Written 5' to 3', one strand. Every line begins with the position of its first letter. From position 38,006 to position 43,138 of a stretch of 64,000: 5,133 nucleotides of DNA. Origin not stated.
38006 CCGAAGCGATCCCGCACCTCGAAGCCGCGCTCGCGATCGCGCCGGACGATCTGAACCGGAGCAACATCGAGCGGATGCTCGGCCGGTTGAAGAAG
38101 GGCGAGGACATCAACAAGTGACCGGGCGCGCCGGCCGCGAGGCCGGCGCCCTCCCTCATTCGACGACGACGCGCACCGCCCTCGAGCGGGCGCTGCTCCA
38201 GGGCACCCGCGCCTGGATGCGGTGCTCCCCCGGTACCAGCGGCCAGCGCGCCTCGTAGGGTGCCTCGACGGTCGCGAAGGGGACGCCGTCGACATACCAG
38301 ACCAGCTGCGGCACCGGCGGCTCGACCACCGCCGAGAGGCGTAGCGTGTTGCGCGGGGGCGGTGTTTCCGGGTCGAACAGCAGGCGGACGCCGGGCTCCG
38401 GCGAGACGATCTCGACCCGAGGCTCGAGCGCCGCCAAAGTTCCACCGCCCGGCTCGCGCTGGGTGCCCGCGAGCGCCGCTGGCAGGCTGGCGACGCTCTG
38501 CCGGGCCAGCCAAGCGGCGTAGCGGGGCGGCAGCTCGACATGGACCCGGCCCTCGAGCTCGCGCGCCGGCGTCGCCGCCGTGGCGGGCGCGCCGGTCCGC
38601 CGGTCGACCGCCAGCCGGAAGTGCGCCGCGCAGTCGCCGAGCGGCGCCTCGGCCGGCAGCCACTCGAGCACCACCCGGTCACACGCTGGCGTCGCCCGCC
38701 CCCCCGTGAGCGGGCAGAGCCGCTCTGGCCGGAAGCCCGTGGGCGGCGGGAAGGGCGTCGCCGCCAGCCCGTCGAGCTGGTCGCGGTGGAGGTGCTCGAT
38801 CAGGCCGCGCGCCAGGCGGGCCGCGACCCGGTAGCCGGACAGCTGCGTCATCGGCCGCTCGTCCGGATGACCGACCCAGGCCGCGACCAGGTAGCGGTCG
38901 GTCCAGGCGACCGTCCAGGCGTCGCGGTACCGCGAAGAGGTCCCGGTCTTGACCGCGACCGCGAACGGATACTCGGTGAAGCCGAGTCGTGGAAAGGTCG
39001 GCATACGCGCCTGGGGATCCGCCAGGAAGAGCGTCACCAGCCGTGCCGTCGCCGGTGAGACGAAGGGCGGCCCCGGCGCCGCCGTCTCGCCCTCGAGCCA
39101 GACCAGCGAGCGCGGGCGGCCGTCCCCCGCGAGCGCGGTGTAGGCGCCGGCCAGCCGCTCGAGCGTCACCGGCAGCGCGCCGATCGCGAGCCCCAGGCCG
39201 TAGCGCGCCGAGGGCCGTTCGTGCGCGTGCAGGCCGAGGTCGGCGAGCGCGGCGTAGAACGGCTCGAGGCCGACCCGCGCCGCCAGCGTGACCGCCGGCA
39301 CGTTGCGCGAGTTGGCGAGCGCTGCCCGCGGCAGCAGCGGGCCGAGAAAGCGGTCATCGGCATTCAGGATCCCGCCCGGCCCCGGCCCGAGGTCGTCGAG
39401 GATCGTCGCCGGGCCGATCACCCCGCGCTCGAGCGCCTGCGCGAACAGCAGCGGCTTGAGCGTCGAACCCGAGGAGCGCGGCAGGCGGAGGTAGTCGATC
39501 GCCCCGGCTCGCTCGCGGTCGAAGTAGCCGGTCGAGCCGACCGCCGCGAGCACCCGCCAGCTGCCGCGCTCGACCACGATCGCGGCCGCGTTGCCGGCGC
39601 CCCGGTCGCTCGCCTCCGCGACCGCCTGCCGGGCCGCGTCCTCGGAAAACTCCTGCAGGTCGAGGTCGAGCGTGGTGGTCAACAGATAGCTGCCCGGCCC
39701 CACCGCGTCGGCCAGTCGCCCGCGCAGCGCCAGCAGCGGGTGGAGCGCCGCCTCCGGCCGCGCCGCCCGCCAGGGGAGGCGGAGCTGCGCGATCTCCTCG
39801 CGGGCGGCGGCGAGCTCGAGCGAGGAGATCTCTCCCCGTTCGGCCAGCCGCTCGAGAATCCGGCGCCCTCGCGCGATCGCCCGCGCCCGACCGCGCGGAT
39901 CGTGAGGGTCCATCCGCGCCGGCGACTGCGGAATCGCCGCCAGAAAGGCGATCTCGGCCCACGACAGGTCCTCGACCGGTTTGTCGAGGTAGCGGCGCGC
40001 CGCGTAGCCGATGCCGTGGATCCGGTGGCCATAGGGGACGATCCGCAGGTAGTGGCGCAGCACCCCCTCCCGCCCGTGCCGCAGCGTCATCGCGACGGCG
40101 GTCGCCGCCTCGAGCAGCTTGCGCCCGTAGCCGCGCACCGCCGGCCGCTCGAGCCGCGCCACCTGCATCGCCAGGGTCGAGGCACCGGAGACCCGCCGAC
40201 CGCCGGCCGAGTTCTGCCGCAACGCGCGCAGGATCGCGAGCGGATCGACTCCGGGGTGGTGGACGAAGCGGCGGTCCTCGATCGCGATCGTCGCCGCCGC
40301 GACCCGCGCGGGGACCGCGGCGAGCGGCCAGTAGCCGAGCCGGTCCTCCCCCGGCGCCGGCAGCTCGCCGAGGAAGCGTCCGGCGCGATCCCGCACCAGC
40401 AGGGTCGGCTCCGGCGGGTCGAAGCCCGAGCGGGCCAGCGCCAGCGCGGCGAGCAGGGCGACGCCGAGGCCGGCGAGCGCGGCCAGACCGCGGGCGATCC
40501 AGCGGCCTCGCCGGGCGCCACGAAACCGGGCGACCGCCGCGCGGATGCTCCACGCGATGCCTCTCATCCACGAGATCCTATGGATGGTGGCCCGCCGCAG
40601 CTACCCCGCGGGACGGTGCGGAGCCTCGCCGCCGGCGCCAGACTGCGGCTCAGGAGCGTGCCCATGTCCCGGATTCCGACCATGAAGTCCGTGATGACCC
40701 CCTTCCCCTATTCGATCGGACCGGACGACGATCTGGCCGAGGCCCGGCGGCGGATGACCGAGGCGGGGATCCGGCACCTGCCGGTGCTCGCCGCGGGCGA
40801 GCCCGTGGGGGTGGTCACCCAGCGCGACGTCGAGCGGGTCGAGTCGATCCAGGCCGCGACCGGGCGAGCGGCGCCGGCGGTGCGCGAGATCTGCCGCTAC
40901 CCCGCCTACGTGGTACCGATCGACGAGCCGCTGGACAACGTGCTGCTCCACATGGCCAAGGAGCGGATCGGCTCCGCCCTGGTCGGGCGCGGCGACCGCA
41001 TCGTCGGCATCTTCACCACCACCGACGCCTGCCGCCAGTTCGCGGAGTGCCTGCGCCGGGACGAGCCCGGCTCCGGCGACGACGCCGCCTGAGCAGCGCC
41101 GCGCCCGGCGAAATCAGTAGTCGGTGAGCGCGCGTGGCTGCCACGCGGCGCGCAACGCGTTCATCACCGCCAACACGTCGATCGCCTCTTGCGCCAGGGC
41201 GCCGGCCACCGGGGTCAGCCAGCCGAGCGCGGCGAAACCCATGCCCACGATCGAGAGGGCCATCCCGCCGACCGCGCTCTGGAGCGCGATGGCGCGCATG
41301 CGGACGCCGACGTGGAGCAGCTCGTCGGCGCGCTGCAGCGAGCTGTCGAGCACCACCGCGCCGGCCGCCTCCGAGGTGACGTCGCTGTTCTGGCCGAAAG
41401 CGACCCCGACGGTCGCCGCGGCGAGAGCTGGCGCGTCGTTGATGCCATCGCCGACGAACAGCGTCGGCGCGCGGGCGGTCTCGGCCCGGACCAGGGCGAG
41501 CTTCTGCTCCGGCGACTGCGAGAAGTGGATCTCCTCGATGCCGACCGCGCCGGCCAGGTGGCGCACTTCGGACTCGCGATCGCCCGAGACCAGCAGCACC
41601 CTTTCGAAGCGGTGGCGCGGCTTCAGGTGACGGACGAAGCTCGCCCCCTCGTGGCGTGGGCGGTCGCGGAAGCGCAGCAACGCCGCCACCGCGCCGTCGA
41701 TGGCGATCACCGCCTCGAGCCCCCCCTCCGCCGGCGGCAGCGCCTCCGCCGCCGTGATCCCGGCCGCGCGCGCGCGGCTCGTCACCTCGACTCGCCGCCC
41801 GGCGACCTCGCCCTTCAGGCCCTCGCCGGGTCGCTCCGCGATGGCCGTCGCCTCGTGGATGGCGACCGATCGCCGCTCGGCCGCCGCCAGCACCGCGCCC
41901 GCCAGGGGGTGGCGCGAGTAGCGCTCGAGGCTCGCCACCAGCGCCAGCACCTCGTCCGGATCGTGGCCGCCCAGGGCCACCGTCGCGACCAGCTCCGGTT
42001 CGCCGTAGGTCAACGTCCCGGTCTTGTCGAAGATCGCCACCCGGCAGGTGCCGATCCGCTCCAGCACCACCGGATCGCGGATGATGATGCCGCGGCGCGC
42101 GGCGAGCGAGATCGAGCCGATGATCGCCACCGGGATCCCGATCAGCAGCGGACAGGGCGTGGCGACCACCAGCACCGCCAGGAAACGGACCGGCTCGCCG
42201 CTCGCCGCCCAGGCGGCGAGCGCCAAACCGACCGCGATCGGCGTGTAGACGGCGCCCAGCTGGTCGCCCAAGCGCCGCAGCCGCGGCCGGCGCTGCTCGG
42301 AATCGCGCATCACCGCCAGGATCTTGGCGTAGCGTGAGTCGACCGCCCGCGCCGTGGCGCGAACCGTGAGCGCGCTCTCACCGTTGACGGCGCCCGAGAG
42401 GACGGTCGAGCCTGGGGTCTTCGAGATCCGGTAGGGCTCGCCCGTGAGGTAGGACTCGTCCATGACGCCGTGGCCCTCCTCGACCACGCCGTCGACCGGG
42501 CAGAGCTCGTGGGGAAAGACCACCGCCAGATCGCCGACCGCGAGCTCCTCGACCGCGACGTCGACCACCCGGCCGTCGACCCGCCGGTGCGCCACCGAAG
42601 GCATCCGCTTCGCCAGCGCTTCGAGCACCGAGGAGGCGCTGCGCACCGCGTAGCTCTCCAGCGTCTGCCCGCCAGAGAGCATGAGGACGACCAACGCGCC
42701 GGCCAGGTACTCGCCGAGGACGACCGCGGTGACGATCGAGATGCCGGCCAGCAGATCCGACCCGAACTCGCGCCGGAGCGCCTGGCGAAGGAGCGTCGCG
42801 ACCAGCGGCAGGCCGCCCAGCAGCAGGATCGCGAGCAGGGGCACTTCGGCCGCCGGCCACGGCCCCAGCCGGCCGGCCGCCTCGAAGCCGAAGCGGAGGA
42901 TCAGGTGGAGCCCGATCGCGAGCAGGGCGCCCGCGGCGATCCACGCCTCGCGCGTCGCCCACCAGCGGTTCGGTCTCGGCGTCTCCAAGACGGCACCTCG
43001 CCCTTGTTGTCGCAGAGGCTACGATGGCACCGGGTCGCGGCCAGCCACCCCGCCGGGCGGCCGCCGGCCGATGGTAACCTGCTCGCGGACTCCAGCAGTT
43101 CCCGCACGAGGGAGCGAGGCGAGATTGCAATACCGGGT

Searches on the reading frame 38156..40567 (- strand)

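Call 71: search_protein_families(library=pfam, proteins=[window:38156-40567:-], max_evalue=0.00001)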
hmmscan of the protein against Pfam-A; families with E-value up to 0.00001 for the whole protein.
window:38156-40567:- (803 aa): 3 families
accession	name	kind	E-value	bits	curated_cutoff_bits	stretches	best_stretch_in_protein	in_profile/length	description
PF00912.28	Transgly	-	2.7e-43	147.9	27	1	74-241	11-177/178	Transglycosylase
PF00905.27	Transpeptidase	-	1.2e-11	44.8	22.1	1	332-585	6-293/299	Penicillin binding protein transpeptidase domain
PF06832.18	BiPBP_C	-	2.6e-10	40.5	26.8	1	713-785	7-77/90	Penicillin-Binding Protein C-terminus Family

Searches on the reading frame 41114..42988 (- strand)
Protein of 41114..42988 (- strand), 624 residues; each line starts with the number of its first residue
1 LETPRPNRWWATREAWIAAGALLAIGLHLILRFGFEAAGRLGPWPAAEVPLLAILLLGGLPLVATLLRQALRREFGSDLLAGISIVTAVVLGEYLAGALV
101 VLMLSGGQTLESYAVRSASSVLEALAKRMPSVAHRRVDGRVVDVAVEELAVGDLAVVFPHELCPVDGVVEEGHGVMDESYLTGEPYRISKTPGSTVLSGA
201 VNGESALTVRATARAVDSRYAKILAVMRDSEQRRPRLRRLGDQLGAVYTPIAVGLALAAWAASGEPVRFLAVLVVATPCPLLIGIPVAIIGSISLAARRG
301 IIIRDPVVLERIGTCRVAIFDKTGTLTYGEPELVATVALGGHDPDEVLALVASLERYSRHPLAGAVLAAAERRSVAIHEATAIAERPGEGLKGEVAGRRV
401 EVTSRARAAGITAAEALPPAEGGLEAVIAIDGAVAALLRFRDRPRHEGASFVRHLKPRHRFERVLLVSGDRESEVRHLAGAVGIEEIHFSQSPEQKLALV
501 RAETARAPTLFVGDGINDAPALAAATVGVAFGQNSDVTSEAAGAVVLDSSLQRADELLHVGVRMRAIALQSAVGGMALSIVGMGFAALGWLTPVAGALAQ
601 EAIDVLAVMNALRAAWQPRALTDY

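Call 71: search_protein_families(library=pfam, proteins=[window:41114-42988:-], max_evalue=0.00001)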
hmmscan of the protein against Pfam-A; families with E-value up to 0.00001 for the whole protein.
window:41114-42988:- (624 aa): 2 families
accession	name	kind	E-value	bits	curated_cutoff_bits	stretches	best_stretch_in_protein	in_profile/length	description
PF00122.25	E1-E2_ATPase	-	2.2e-36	125.5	28.1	1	129-299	3-181/181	E1-E2 ATPase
PF00702.32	Hydrolase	-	7.4e-22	79.1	26.4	1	316-525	2-190/191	haloacid dehalogenase-like hydrolase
